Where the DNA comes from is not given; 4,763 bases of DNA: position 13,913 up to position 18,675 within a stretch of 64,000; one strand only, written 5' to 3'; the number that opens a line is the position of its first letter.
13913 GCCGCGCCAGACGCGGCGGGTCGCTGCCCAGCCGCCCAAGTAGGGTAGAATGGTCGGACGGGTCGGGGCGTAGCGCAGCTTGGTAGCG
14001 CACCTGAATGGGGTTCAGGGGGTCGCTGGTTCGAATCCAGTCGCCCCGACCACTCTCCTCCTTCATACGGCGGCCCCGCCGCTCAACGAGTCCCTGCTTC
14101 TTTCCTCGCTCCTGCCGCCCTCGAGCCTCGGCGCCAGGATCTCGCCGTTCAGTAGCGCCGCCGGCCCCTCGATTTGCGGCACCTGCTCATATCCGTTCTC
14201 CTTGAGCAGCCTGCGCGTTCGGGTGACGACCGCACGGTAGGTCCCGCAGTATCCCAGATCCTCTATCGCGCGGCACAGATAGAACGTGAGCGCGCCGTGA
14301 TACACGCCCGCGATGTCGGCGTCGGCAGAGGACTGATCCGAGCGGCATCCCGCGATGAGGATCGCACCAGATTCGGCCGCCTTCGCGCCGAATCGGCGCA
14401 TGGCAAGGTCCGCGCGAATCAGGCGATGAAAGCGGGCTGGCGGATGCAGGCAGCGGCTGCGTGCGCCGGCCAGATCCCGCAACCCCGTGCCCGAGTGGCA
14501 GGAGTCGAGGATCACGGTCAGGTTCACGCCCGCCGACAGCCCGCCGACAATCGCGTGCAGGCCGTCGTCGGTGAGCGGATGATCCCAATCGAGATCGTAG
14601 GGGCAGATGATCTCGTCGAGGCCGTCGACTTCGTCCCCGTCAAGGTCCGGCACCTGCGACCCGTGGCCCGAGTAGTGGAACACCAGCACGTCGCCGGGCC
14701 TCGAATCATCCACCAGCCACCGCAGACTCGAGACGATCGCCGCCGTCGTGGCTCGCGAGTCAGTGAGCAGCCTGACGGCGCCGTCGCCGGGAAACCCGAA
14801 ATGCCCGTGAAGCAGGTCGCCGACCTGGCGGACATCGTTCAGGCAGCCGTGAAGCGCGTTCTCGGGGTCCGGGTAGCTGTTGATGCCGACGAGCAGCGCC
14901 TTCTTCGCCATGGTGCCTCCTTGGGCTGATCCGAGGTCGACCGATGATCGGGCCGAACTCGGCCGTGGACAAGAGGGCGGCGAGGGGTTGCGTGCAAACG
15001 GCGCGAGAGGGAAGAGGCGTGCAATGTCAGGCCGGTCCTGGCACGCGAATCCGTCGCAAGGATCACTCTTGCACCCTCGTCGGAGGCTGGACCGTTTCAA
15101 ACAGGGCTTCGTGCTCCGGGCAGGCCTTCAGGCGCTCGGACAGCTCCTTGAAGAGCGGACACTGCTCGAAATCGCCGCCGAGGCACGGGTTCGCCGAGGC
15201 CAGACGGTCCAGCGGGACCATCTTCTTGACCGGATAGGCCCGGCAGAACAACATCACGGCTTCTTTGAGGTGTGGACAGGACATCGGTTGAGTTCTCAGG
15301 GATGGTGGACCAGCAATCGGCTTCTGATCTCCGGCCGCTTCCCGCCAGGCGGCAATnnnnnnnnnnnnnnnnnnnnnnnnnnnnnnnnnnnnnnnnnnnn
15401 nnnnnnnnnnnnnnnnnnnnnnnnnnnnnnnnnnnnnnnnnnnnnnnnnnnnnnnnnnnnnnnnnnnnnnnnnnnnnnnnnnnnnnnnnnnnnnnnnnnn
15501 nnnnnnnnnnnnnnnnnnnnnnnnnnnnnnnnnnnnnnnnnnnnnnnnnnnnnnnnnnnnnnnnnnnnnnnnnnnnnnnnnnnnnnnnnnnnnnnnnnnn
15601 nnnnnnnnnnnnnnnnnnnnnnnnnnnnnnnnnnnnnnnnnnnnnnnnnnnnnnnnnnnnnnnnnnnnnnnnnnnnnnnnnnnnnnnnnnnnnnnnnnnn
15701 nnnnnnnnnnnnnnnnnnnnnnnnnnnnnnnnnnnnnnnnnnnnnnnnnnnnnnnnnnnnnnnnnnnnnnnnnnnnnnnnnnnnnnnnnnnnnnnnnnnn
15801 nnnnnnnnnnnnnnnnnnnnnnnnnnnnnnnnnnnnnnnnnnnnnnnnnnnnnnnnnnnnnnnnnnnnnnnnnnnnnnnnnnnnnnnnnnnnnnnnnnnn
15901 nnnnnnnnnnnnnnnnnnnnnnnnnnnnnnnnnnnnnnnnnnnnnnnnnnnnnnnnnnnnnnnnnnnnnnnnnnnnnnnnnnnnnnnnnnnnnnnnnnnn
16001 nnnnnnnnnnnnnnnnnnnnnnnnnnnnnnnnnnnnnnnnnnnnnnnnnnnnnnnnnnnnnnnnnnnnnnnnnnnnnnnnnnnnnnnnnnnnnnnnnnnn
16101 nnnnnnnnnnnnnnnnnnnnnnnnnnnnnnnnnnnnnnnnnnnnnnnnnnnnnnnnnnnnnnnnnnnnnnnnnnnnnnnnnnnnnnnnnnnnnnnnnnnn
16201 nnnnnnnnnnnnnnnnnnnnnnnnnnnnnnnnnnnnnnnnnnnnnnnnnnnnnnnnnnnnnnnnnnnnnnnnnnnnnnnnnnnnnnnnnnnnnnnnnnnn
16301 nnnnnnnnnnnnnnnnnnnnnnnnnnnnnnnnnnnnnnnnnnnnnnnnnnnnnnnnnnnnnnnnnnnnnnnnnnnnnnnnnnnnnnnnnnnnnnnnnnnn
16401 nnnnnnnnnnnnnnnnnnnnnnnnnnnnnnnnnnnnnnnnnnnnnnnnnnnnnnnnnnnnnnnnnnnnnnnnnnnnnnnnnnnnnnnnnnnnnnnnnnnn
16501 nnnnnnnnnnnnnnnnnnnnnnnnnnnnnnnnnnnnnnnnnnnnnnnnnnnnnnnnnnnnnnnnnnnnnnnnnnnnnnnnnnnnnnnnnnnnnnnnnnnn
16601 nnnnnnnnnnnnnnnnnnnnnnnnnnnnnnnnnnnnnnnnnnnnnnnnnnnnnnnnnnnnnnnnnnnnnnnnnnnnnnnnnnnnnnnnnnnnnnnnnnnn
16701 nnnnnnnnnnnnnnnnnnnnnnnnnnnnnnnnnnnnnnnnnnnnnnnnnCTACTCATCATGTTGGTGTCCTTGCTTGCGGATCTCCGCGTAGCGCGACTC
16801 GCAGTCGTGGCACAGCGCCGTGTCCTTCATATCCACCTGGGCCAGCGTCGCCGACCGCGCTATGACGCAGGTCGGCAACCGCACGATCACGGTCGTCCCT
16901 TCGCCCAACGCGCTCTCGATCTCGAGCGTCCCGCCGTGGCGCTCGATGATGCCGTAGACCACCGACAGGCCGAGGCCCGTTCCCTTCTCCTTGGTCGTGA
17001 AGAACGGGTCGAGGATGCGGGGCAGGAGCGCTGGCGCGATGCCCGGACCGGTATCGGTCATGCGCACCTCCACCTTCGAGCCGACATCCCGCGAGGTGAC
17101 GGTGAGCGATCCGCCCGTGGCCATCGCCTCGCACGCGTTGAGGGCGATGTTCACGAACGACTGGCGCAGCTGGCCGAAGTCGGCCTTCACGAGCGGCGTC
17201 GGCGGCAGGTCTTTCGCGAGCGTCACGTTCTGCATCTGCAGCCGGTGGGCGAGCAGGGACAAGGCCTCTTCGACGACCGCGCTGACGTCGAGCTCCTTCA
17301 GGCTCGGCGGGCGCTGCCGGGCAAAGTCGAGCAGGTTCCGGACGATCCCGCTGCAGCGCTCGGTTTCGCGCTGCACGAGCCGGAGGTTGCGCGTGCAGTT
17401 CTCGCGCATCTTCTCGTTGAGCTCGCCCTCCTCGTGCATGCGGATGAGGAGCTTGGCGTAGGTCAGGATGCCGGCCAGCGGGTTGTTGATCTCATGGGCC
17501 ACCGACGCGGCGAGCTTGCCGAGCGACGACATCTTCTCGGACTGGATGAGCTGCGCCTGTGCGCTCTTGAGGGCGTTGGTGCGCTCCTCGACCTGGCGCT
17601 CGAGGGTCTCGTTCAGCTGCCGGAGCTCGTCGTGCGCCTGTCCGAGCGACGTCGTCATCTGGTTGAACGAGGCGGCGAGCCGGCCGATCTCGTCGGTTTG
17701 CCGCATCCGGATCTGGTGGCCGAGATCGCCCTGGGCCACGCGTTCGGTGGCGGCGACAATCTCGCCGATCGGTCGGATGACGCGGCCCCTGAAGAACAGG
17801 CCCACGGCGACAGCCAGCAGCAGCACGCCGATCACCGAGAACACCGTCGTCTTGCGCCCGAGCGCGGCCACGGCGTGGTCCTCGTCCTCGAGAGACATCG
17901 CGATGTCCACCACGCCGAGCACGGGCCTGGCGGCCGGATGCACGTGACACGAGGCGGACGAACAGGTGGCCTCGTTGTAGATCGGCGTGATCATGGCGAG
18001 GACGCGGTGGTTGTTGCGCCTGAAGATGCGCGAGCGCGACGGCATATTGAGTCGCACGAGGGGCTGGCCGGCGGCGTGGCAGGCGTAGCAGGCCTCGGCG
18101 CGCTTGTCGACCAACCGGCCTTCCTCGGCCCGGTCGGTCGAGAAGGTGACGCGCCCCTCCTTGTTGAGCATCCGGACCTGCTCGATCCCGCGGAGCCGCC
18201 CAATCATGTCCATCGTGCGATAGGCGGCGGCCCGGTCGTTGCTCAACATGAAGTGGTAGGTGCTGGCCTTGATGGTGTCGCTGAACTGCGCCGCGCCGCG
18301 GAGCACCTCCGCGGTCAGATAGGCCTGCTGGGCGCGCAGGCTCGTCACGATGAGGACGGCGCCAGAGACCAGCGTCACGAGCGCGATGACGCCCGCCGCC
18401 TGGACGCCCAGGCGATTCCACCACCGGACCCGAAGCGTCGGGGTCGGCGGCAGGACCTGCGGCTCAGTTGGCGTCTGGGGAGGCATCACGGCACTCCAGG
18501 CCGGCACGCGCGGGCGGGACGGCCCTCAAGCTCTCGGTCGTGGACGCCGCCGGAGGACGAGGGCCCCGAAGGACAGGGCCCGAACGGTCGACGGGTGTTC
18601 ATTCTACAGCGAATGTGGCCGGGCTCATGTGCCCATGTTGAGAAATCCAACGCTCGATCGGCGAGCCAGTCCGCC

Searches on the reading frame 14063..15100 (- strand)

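Call 12: search_protein_families(library=pfam, proteins=[window:14063-15100:-], max_evalue=0.001)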
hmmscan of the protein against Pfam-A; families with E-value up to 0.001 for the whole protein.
window:14063-15100:- (345 aa): 1 family
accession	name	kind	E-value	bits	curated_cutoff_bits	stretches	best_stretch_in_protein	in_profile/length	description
PF00656.27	Peptidase_C14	-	5.5e-31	108.5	21.4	1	66-311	2-224/233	Caspase domain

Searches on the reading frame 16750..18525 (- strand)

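Call 22: search_protein_families(library=pfam, proteins=[window:16750-18525:-], max_evalue=0.001)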
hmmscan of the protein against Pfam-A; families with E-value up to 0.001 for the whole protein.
window:16750-18525:- (591 aa): 3 families
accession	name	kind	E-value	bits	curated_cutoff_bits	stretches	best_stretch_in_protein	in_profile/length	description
PF02518.31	HATPase_c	-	1.2e-23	84.1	26.4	1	451-551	4-108/111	Histidine kinase-, DNA gyrase B-, and HSP90-like ATPase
PF00672.30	HAMP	-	2e-15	57.3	25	1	244-294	1-51/53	HAMP domain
PF00512.31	HisKA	-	1.8e-14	53.9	26.9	1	335-405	2-64/66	His Kinase A (phospho-acceptor) domain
